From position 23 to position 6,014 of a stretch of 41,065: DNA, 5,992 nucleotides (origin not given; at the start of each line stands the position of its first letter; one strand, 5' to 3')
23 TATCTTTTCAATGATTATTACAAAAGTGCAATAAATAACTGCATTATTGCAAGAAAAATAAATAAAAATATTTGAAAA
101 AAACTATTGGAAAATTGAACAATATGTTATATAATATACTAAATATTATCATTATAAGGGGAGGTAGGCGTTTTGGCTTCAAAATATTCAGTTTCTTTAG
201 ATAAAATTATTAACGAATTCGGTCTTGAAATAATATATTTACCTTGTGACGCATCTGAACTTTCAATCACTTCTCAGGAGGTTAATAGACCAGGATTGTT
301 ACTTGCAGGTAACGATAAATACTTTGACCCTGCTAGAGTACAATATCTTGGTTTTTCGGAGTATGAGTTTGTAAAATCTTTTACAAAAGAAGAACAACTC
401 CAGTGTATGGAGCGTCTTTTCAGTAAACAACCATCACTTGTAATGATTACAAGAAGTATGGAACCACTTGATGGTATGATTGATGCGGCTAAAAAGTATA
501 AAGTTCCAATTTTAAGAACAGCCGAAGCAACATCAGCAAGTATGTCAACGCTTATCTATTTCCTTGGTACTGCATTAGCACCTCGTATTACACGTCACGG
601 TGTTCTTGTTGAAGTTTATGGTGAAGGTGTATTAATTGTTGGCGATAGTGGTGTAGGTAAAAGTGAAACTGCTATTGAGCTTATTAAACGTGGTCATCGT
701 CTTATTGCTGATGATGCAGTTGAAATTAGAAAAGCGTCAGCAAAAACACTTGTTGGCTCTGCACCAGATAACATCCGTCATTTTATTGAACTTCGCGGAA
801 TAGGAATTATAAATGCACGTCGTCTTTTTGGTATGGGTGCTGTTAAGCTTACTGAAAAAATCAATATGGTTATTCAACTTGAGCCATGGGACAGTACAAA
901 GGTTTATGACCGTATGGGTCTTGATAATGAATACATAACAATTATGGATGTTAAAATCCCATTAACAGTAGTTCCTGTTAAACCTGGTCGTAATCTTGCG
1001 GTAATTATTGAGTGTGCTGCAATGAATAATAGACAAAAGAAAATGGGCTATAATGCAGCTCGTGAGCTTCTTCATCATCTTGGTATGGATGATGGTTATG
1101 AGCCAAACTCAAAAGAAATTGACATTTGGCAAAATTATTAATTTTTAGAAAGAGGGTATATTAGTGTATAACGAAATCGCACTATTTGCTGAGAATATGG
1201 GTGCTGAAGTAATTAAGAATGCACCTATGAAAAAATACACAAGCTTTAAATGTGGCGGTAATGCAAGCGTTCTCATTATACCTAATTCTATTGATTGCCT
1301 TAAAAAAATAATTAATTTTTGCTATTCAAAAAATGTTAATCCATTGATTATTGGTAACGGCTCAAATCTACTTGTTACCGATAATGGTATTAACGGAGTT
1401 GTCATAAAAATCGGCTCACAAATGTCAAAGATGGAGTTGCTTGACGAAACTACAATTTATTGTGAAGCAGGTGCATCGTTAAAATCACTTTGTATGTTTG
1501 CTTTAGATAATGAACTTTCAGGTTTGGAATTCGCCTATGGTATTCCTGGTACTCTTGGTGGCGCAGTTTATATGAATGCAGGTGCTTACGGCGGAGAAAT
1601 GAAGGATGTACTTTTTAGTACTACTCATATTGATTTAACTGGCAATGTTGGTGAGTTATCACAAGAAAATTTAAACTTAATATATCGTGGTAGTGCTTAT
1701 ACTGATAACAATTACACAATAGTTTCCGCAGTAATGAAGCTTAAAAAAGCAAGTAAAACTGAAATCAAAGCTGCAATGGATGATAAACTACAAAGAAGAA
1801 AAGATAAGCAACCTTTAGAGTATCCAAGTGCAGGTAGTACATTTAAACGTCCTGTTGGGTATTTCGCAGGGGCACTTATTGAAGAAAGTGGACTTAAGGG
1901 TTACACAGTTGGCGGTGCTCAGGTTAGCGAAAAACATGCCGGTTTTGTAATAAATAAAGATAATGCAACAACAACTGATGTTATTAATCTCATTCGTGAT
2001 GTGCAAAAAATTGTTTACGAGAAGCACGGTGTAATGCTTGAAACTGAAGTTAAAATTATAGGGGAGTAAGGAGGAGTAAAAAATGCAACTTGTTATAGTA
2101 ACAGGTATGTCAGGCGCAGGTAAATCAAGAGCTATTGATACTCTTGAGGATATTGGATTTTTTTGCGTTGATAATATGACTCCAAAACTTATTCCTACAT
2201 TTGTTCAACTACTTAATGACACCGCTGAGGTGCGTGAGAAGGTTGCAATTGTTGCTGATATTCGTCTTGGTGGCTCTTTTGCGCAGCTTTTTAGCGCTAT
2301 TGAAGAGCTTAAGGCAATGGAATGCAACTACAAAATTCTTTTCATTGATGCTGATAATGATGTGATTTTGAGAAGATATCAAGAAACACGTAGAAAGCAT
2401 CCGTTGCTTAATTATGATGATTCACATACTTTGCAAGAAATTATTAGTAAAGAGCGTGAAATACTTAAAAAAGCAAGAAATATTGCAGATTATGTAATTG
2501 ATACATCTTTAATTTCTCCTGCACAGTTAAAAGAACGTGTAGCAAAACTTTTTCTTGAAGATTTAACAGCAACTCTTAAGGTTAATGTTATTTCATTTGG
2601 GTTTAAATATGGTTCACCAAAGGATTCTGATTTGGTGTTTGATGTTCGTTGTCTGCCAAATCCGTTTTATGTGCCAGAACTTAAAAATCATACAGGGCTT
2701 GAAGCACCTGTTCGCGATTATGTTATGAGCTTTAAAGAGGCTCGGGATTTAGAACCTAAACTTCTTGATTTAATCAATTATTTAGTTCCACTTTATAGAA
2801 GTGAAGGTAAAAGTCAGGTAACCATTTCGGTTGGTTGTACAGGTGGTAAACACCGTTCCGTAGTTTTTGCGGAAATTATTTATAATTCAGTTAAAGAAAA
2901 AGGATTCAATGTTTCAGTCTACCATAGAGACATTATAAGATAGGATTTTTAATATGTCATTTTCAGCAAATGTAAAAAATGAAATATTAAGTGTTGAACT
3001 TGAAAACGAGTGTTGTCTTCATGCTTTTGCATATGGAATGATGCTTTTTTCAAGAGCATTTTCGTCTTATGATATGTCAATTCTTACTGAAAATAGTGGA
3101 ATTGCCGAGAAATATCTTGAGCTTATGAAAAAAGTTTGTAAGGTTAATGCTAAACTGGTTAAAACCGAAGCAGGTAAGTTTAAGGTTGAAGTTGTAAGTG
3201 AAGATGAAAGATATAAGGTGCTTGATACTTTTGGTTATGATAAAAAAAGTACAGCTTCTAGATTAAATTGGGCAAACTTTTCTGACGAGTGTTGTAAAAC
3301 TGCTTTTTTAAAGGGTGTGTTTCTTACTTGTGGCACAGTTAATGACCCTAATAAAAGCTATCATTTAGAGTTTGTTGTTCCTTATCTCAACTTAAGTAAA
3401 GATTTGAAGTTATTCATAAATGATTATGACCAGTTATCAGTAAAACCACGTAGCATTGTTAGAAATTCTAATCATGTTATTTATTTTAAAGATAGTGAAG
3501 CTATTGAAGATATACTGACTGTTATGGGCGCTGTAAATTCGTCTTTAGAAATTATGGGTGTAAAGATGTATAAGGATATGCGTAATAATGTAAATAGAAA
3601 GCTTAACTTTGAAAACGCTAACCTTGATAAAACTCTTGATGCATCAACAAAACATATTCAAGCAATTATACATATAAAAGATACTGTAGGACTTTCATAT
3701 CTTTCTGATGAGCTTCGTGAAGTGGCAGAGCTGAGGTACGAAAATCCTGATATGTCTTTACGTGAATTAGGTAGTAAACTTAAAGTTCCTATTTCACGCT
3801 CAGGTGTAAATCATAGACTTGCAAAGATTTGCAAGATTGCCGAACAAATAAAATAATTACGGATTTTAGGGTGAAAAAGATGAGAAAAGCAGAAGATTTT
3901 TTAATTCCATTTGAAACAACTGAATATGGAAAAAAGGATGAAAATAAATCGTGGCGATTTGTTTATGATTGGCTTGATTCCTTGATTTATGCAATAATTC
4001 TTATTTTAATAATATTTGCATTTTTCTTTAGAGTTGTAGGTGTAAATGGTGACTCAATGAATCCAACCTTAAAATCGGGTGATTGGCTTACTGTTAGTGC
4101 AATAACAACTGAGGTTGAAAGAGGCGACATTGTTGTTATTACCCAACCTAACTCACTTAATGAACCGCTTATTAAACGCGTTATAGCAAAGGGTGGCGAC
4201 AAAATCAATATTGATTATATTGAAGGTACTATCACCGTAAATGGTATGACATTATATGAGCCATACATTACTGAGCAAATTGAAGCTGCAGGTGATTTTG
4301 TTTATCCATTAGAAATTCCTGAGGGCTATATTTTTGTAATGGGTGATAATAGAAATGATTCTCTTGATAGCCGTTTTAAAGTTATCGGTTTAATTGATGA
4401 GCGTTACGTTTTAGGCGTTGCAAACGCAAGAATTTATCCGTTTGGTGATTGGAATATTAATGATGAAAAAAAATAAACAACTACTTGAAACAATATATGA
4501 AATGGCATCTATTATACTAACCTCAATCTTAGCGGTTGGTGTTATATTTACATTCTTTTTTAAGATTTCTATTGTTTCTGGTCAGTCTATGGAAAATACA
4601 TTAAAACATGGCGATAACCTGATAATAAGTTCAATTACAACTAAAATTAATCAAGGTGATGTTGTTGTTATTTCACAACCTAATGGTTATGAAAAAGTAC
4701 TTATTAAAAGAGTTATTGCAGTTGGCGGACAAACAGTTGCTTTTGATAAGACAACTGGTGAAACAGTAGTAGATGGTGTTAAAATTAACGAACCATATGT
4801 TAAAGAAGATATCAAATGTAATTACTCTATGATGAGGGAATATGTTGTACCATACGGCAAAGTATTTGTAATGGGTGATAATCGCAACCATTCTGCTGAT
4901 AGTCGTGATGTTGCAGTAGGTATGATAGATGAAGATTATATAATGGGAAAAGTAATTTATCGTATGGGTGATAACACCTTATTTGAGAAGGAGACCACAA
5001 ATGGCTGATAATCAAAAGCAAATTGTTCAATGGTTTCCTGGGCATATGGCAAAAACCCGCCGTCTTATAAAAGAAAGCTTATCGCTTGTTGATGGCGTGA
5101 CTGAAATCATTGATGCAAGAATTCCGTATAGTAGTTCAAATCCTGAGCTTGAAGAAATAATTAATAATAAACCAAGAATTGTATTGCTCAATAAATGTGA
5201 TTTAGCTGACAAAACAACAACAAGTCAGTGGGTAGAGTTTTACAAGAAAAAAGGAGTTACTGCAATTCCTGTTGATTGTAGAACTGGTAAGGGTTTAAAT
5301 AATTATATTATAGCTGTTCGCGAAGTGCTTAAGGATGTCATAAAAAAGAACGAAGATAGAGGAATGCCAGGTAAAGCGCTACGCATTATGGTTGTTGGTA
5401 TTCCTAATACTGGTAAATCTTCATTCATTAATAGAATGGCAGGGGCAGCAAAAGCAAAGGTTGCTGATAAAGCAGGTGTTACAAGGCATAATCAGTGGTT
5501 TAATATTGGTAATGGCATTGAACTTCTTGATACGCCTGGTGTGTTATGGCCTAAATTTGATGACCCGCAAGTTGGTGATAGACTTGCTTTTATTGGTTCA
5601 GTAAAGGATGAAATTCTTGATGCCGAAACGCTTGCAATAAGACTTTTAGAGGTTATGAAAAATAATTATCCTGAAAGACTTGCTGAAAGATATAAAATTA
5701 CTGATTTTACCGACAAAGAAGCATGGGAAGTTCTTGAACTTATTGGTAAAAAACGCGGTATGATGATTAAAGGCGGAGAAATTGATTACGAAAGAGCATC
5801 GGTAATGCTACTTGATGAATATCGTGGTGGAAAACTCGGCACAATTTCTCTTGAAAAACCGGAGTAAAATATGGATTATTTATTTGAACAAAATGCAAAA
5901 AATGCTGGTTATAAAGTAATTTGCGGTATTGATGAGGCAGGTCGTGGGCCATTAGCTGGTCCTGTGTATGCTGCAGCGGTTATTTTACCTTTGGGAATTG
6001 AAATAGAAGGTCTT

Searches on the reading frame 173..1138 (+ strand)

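Call 35: search_protein_families(library=pfam, proteins=[window:173-1138:+], max_evalue=0.00001)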
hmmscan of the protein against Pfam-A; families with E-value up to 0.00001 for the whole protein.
window:173-1138:+ (322 aa): 2 families
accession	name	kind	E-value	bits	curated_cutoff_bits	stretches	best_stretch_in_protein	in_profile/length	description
PF07475.17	Hpr_kinase_C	-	1.1e-70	237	33.3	1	134-301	2-169/171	HPr Serine kinase C-terminal domain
PF02603.21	Hpr_kinase_N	-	1.2e-34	119.4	24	1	7-131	1-125/125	HPr Serine kinase N terminus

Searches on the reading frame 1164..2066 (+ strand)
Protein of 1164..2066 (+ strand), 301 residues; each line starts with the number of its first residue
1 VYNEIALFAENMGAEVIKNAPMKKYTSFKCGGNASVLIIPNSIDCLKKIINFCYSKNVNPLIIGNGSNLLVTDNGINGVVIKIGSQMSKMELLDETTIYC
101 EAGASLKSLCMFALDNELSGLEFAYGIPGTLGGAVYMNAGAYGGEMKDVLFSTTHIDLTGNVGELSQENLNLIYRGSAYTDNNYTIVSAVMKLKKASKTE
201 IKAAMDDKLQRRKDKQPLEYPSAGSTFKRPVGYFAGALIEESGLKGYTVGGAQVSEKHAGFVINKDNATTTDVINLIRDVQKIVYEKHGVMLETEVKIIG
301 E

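Call 35: search_protein_families(library=pfam, proteins=[window:1164-2066:+], max_evalue=0.00001)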
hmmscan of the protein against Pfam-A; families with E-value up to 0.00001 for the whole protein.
window:1164-2066:+ (301 aa): 2 families
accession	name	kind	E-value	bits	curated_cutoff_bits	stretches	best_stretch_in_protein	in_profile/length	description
PF02873.21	MurB_C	-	7.8e-39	132.3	27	1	200-299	1-99/99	UDP-N-acetylenolpyruvoylglucosamine reductase, C-terminal domain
PF01565.28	FAD_binding_4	-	2e-20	73.4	26.4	1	35-164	2-137/139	FAD binding domain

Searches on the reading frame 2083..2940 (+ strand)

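Call 35: search_protein_families(library=pfam, proteins=[window:2083-2940:+], max_evalue=0.00001)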
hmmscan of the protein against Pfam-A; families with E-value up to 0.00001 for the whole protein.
window:2083-2940:+ (286 aa): 2 families
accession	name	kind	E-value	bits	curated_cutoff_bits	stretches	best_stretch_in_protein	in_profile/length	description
PF03668.21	RapZ-like_N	-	8.5e-46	156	25.4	1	1-158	1-155/158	RapZ-like N-terminal domain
PF22740.1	PapZ_C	-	1e-45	155.3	27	1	165-284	1-120/121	RapZ C-terminal domain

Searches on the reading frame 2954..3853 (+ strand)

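Call 35: search_protein_families(library=pfam, proteins=[window:2954-3853:+], max_evalue=0.00001)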
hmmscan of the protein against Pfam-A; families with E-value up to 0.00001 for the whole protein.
window:2954-3853:+ (300 aa): 2 families
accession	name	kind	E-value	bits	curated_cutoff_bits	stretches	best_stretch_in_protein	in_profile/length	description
PF02650.20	HTH_WhiA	-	6.8e-32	110.2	27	1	213-296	1-84/84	WhiA C-terminal HTH domain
PF14527.11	LAGLIDADG_WhiA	-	7.4e-24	84.1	23.2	1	116-210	2-93/93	WhiA LAGLIDADG-like domain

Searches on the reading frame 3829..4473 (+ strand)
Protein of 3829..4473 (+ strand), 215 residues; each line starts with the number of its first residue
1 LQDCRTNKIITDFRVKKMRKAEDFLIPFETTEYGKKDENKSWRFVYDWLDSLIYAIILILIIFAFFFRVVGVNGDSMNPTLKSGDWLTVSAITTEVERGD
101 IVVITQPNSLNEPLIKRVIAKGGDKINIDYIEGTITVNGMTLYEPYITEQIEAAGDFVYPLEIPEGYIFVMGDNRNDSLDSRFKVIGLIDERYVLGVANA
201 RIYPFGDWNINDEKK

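Call 35: search_protein_families(library=pfam, proteins=[window:3829-4473:+], max_evalue=0.00001)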
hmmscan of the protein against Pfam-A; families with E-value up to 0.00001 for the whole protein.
window:3829-4473:+ (215 aa): 2 families
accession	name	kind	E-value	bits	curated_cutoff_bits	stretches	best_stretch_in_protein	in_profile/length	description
PF10502.14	Peptidase_S26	-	2.4e-39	135.4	22.9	1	47-202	3-167/168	Signal peptidase, peptidase S26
PF00717.28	Peptidase_S24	-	3.5e-09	36.8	23.3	1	70-123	38-87/116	Peptidase S24-like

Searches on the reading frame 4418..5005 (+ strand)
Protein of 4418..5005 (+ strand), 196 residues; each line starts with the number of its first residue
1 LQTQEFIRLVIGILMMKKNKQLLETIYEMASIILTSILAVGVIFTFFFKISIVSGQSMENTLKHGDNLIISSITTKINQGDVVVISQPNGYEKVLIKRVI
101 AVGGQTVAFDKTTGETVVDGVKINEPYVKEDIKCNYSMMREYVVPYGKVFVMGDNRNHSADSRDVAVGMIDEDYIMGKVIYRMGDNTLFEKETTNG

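Call 35: search_protein_families(library=pfam, proteins=[window:4418-5005:+], max_evalue=0.00001)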
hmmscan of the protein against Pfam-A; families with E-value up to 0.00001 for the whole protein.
window:4418-5005:+ (196 aa): 2 families
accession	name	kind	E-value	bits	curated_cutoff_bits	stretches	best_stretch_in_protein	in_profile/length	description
PF10502.14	Peptidase_S26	-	8.4e-36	123.9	22.9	1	28-181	3-165/168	Signal peptidase, peptidase S26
PF00717.28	Peptidase_S24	-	2.6e-07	30.8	23.3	1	53-104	40-87/116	Peptidase S24-like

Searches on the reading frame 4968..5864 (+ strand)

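Call 35: search_protein_families(library=pfam, proteins=[window:4968-5864:+], max_evalue=0.00001)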
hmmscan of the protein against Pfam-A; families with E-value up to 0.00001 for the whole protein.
window:4968-5864:+ (299 aa): 3 families
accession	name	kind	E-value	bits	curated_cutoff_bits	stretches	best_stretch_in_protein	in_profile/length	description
PF01926.29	MMR_HSR1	-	4.7e-19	69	21.9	1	139-196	1-59/113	50S ribosome-binding GTPase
PF02421.24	FeoB_N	-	2e-08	34.3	27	1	139-192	2-57/156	Ferrous iron transport protein B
PF03193.22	RsgA_GTPase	-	1.1e-07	32.3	30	0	141-192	110-168/174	RsgA GTPase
